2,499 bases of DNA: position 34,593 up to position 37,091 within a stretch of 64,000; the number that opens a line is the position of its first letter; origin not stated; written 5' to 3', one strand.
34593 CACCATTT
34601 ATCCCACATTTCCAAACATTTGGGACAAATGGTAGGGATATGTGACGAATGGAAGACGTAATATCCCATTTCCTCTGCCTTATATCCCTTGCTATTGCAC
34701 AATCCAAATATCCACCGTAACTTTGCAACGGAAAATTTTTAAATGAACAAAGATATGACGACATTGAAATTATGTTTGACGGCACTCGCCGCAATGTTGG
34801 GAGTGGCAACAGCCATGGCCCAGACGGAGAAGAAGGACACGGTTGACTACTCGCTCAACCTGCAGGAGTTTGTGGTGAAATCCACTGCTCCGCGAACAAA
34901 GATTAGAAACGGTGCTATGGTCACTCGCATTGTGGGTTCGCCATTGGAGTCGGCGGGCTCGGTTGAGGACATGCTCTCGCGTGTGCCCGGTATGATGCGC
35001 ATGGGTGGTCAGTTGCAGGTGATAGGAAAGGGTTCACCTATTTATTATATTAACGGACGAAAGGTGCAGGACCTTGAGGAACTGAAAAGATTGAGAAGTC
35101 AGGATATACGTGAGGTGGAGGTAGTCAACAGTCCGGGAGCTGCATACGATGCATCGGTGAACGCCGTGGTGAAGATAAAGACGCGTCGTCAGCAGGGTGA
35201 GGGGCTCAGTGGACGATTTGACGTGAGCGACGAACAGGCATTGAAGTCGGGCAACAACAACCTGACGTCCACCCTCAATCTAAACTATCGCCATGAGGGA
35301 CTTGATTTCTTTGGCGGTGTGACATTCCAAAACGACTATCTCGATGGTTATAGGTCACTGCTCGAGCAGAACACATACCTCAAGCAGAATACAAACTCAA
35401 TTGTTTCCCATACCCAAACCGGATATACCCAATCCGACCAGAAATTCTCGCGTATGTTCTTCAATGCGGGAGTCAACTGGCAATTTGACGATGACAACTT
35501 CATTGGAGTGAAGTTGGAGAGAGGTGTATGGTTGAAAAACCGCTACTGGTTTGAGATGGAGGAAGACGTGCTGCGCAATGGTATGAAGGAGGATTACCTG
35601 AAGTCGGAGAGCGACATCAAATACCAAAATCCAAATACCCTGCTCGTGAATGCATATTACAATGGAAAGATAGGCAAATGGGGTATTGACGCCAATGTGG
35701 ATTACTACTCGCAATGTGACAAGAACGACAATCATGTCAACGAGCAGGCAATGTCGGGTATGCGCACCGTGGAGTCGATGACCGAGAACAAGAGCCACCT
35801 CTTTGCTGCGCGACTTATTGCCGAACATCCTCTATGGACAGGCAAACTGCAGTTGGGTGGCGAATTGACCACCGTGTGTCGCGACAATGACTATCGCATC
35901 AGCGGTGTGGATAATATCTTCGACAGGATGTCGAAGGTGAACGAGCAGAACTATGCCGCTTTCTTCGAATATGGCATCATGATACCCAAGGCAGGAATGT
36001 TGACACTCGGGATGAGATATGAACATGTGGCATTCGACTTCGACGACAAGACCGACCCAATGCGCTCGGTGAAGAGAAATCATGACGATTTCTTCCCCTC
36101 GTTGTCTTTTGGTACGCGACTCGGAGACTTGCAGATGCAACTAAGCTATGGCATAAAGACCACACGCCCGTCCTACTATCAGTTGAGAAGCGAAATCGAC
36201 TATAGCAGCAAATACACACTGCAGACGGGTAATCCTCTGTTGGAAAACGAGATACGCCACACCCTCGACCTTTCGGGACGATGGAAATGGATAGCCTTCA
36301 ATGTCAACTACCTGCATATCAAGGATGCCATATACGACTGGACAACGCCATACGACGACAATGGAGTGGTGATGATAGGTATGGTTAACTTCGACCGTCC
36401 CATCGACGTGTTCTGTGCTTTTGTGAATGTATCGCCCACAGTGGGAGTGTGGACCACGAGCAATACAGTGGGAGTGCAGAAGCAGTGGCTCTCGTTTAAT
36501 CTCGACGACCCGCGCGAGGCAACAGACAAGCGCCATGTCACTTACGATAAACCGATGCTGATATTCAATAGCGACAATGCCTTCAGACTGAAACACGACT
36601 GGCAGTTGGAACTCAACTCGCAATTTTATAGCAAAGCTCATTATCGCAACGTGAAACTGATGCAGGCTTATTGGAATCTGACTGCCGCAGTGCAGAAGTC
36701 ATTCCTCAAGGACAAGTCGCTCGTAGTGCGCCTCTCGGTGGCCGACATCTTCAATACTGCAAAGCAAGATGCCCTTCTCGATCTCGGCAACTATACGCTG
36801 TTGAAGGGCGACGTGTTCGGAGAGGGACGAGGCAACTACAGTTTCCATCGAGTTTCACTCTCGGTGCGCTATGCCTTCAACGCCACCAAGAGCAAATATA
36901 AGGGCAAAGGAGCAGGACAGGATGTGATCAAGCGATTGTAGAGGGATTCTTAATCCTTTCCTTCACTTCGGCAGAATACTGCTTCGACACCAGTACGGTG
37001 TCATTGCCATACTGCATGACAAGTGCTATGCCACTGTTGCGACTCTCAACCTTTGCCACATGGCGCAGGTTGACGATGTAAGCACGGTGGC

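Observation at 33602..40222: Tandem duplication of a divergent module: 4-TM LytTR regulator without receiver domain + TonB-dependent-like OM barrel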

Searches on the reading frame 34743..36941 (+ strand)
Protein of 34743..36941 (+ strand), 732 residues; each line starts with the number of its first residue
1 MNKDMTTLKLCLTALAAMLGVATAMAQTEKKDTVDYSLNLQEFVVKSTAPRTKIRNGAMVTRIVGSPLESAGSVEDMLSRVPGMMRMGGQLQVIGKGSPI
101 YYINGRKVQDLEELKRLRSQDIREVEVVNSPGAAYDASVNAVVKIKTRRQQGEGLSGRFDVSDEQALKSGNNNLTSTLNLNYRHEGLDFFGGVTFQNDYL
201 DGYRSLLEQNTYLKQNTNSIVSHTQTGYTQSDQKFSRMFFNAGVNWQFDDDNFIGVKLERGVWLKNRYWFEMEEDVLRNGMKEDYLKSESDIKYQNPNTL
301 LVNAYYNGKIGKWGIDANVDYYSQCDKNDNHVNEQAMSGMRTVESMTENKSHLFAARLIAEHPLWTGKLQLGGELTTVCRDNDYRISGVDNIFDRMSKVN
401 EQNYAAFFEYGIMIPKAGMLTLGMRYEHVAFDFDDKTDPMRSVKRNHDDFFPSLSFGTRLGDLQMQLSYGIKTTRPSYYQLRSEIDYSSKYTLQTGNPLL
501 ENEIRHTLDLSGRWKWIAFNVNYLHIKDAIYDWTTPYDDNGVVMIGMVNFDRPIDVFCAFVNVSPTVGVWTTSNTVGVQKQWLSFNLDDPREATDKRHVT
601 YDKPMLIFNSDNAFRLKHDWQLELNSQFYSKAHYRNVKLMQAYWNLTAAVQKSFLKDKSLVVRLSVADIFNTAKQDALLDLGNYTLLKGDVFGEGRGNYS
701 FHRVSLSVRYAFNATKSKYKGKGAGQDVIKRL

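Call 3: search_protein_families(library=pfam, proteins=[window:34743-36941:+], max_evalue=0.1)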
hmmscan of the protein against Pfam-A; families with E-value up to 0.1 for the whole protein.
window:34743-36941:+ (732 aa): 2 families
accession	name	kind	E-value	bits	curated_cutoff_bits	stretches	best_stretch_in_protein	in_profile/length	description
PF14905.12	OMP_b-brl_3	-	2.8e-52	178.6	27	1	315-678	10-382/408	Outer membrane protein beta-barrel family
PF00593.30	TonB_dep_Rec_b-barrel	-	7.8e-14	52.8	27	1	297-536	60-307/436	TonB dependent receptor-like, beta-barrel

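Call 4: search_protein_families(library=ncbifam, proteins=[window:34743-36941:+], max_evalue=0.1)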
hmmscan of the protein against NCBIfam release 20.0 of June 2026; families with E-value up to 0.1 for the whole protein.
window:34743-36941:+ (732 aa): 0 families

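Call 12: search_solved_structures(query=window:34743-36941:+, max_evalue=1, show_alignments=2)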
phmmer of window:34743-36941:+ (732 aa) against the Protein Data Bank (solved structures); distinct sequences matched with E-value up to 1: 5.
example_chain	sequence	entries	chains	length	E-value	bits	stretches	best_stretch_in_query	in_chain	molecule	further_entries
7qug_A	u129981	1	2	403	0.23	12.8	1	572-692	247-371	carbon-sulfur lyase FnaPatB1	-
1qrr_A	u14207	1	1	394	0.27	12.6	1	442-528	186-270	sulfolipid biosynthesis (SQD1) PROTEIN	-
1i2b_A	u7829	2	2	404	0.27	12.6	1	442-528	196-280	SULFOLIPID BIOSYNTHESIS PROTEIN SQD1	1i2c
1i24_A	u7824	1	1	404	0.28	12.5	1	442-528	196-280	SULFOLIPID BIOSYNTHESIS PROTEIN SQD1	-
8crx_I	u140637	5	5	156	0.42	11.9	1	435-505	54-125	30S ribosomal protein S7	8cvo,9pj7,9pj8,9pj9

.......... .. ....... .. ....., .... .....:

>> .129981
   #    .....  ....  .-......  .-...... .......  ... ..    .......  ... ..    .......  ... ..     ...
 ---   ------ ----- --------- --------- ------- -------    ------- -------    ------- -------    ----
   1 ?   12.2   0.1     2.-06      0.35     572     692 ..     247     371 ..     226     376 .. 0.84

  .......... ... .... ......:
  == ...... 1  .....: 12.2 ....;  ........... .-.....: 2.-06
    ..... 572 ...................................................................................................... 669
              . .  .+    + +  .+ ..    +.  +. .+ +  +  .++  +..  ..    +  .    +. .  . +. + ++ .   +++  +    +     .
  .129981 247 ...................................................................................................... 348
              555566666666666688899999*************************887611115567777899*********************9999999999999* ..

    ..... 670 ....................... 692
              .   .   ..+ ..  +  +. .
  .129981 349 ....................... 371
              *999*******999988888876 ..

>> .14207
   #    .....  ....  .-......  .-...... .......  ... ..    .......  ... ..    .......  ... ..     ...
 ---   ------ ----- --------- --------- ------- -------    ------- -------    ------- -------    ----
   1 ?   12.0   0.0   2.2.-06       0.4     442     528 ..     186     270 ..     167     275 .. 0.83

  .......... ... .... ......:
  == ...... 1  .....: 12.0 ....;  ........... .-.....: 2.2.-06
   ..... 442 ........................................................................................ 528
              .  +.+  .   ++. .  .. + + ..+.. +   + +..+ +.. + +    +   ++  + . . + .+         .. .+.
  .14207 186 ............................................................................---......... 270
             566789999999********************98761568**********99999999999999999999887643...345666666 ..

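Call 14: find_homologous_proteins(query=window:34743-36941:+, max_evalue=0.00001)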
Query window:34743-36941:+ (732 aa): 574 proteins with E <= 0.00001 among 8000 candidates; the best 120 are listed.
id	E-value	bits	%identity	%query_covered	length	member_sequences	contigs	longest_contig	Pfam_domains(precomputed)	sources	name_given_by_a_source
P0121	0.0e+0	1679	99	100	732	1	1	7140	PF00593.31,PF14905.13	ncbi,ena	-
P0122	0.0e+0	1678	100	99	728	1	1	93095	PF00593.31,PF14905.13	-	-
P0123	0.0e+0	1677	99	100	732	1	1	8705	PF00593.31,PF14905.13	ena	-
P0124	0.0e+0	1675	99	100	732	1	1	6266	PF00593.31,PF14905.13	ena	-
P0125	0.0e+0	1674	100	99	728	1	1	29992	PF00593.31,PF14905.13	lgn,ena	-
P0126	0.0e+0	1673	99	100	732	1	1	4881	PF00593.31,PF14905.13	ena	-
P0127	0.0e+0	1672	99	100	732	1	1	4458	PF00593.31,PF14905.13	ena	-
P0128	0.0e+0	1671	99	99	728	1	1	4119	PF00593.31,PF14905.13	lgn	-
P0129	0.0e+0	1671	99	99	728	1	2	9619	PF00593.31,PF14905.13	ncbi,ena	-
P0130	0.0e+0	1670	99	99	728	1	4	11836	PF00593.31,PF14905.13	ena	-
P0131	0.0e+0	1670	99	99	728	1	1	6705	PF00593.31,PF14905.13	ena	-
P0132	0.0e+0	1669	99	99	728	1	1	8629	PF00593.31,PF14905.13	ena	-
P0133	0.0e+0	1669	99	99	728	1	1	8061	PF00593.31,PF14905.13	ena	-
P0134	0.0e+0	1668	99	99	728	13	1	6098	PF00593.31,PF14905.13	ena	-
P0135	0.0e+0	1668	99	100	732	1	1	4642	PF00593.31,PF14905.13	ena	-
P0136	0.0e+0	1668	99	99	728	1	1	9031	PF00593.31,PF14905.13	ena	-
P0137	0.0e+0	1668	99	99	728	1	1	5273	PF00593.31,PF14905.13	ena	-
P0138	0.0e+0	1667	99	100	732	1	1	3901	PF00593.31,PF14905.13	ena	-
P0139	0.0e+0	1667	99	99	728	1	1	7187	PF00593.31,PF14905.13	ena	-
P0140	0.0e+0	1667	99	99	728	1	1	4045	PF00593.31,PF14905.13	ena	-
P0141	0.0e+0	1667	99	99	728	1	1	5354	PF00593.31,PF14905.13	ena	-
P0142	0.0e+0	1667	99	99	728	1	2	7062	PF00593.31,PF14905.13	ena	-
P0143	0.0e+0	1666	99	99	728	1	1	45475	PF00593.31,PF14905.13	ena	-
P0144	0.0e+0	1666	99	99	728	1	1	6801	PF00593.31,PF14905.13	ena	-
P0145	0.0e+0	1666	99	99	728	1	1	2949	PF00593.31,PF14905.13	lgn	-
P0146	0.0e+0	1666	98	100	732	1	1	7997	PF00593.31,PF14905.13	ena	-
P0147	0.0e+0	1666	99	99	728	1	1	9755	PF00593.31,PF14905.13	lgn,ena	-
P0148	0.0e+0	1665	99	99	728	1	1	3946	PF00593.31,PF14905.13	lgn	-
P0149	0.0e+0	1665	99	99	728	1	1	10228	PF00593.31,PF14905.13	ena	-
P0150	0.0e+0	1665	99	99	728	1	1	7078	PF00593.31,PF14905.13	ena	-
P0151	0.0e+0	1665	99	99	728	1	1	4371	PF00593.31,PF14905.13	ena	-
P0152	0.0e+0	1665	99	99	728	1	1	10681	PF00593.31,PF14905.13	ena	-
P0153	0.0e+0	1665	99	99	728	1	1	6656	PF00593.31,PF14905.13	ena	-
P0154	0.0e+0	1665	99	99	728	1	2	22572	PF00593.31,PF14905.13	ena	-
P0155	0.0e+0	1665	99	99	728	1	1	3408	PF00593.31,PF14905.13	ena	-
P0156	0.0e+0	1664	99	99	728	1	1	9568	PF00593.31,PF14905.13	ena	-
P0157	0.0e+0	1664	99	99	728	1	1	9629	PF00593.31,PF14905.13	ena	-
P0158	0.0e+0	1664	99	99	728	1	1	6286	PF00593.31,PF14905.13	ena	-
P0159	0.0e+0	1664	99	99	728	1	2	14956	PF00593.31,PF14905.13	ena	-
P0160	0.0e+0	1664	99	99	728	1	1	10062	PF00593.31,PF14905.13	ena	-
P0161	0.0e+0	1664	99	99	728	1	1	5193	PF00593.31,PF14905.13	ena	-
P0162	0.0e+0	1664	99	99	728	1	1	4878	PF00593.31,PF14905.13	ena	-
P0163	0.0e+0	1663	99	99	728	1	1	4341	PF00593.31,PF14905.13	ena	-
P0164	0.0e+0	1663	99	99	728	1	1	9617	PF00593.31,PF14905.13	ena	-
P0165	0.0e+0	1663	99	99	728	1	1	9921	PF00593.31,PF14905.13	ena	-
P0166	0.0e+0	1663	99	99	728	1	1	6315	PF00593.31,PF14905.13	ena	-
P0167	0.0e+0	1663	99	99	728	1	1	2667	PF00593.31,PF14905.13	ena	-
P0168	0.0e+0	1663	99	99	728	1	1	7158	PF00593.31,PF14905.13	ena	-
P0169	0.0e+0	1663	99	99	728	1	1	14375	PF00593.31,PF14905.13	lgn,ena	-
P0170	0.0e+0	1663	99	99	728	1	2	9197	PF00593.31,PF14905.13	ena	-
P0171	0.0e+0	1663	99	99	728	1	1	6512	PF00593.31,PF14905.13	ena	-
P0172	0.0e+0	1662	99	99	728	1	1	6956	PF00593.31,PF14905.13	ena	-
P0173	0.0e+0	1662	99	99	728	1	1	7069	PF00593.31,PF14905.13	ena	-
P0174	0.0e+0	1662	99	99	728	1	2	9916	PF00593.31,PF14905.13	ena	-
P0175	0.0e+0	1662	99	99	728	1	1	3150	PF00593.31,PF14905.13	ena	-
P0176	0.0e+0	1662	99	99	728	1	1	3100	PF00593.31,PF14905.13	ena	-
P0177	0.0e+0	1662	99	99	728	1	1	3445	PF00593.31,PF14905.13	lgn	-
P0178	0.0e+0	1662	99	99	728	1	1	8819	PF00593.31,PF14905.13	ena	-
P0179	0.0e+0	1662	99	99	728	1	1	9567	PF00593.31,PF14905.13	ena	-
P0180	0.0e+0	1662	99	99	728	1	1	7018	PF00593.31,PF14905.13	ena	-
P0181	0.0e+0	1662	99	99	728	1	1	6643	PF00593.31,PF14905.13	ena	-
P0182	0.0e+0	1662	99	99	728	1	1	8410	PF00593.31,PF14905.13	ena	-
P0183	0.0e+0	1662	99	99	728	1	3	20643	PF00593.31,PF14905.13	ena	-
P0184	0.0e+0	1661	99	99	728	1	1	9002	PF00593.31,PF14905.13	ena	-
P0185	0.0e+0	1661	99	99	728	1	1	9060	PF00593.31,PF14905.13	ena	-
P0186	0.0e+0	1661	99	99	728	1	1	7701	PF00593.31,PF14905.13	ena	-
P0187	0.0e+0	1661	99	99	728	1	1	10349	PF00593.31,PF14905.13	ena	-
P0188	0.0e+0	1661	99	99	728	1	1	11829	PF00593.31,PF14905.13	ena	-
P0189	0.0e+0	1660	99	99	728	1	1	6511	PF00593.31,PF14905.13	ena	-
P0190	0.0e+0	1660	99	99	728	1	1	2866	PF00593.31,PF14905.13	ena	-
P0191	0.0e+0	1660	99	99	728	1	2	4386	PF00593.31,PF14905.13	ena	-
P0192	0.0e+0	1659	99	99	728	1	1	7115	PF00593.31,PF14905.13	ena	-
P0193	0.0e+0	1659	99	99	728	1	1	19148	PF00593.31,PF14905.13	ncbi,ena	-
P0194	0.0e+0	1659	99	99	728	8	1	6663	PF00593.31,PF14905.13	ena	-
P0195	0.0e+0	1659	99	99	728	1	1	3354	PF00593.31,PF14905.13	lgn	-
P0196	0.0e+0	1659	99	99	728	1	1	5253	PF00593.31,PF14905.13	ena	-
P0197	0.0e+0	1659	99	99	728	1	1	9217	PF00593.31,PF14905.13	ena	-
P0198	0.0e+0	1658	99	99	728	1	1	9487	PF00593.31,PF14905.13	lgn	-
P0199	0.0e+0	1658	99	99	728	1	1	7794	PF00593.31,PF14905.13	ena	-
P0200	0.0e+0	1658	99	99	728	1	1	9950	PF00593.31,PF14905.13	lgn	-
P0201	0.0e+0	1656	99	99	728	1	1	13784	PF00593.31,PF14905.13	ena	-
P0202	0.0e+0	1656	98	99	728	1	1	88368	PF00593.31,PF14905.13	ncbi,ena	-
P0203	0.0e+0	1656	98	100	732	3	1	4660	PF00593.31,PF14905.13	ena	-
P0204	0.0e+0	1656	98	99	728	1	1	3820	PF00593.31,PF14905.13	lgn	-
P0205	0.0e+0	1656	98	99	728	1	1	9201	PF00593.31,PF14905.13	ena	-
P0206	0.0e+0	1656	98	99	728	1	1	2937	PF00593.31,PF14905.13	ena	-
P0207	0.0e+0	1655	98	99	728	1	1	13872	PF00593.31,PF14905.13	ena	-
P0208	0.0e+0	1655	99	99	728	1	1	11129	PF00593.31,PF14905.13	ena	-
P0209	0.0e+0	1654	99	99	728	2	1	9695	PF00593.31,PF14905.13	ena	-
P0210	0.0e+0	1654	98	99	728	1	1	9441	PF00593.31,PF14905.13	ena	-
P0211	0.0e+0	1654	98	99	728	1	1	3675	PF00593.31,PF14905.13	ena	-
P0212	0.0e+0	1654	98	99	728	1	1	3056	PF00593.31,PF14905.13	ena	-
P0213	0.0e+0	1654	99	99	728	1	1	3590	PF00593.31,PF14905.13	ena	-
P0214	0.0e+0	1653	98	99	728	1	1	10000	PF00593.31,PF14905.13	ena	-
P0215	0.0e+0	1653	98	99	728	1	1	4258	PF00593.31,PF14905.13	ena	-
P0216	0.0e+0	1653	98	99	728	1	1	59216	PF00593.31,PF14905.13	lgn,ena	-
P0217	0.0e+0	1653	98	99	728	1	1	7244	PF00593.31,PF14905.13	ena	-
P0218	0.0e+0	1652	98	99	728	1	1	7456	PF00593.31,PF14905.13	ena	-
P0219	0.0e+0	1652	98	99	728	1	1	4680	PF00593.31,PF14905.13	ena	-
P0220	0.0e+0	1652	98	99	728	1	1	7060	PF00593.31,PF14905.13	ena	-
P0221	0.0e+0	1651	98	99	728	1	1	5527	PF00593.31,PF14905.13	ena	-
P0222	0.0e+0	1651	98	99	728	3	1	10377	PF00593.31,PF14905.13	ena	-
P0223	0.0e+0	1651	98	99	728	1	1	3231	PF00593.31,PF14905.13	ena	-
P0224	0.0e+0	1651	98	99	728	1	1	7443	PF00593.31,PF14905.13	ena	-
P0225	0.0e+0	1650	98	99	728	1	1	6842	PF00593.31,PF14905.13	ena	-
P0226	0.0e+0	1650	98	99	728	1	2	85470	PF00593.31,PF14905.13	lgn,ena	-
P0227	0.0e+0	1649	98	99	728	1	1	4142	PF00593.31,PF14905.13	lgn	-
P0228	0.0e+0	1649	98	99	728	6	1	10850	PF00593.31,PF14905.13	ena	-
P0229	0.0e+0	1648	98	99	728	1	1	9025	PF00593.31,PF14905.13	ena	-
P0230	0.0e+0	1646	98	99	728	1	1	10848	PF00593.31,PF14905.13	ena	-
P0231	0.0e+0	1646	98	99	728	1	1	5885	PF00593.31,PF14905.13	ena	-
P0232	0.0e+0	1645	98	99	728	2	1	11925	PF00593.31,PF14905.13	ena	-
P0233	0.0e+0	1645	98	99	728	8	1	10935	PF00593.31,PF14905.13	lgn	-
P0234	0.0e+0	1645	98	99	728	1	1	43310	PF00593.31,PF14905.13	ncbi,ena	-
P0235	0.0e+0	1644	98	99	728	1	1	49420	PF00593.31,PF14905.13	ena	-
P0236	0.0e+0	1642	98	99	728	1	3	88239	PF00593.31,PF14905.13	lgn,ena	-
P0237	0.0e+0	1642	97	100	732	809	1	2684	PF00593.31,PF14905.13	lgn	-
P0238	0.0e+0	1642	98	99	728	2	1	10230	PF00593.31,PF14905.13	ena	-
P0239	0.0e+0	1638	97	99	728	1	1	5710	PF00593.31,PF14905.13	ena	-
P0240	0.0e+0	1638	97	99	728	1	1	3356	PF00593.31,PF14905.13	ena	-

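Call 33: search_solved_structures(query=A3, max_evalue=0.01, show_alignments=1)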
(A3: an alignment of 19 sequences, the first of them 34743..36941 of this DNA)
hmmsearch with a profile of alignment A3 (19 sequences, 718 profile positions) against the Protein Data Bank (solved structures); distinct sequences matched with E-value up to 0.01: 0.
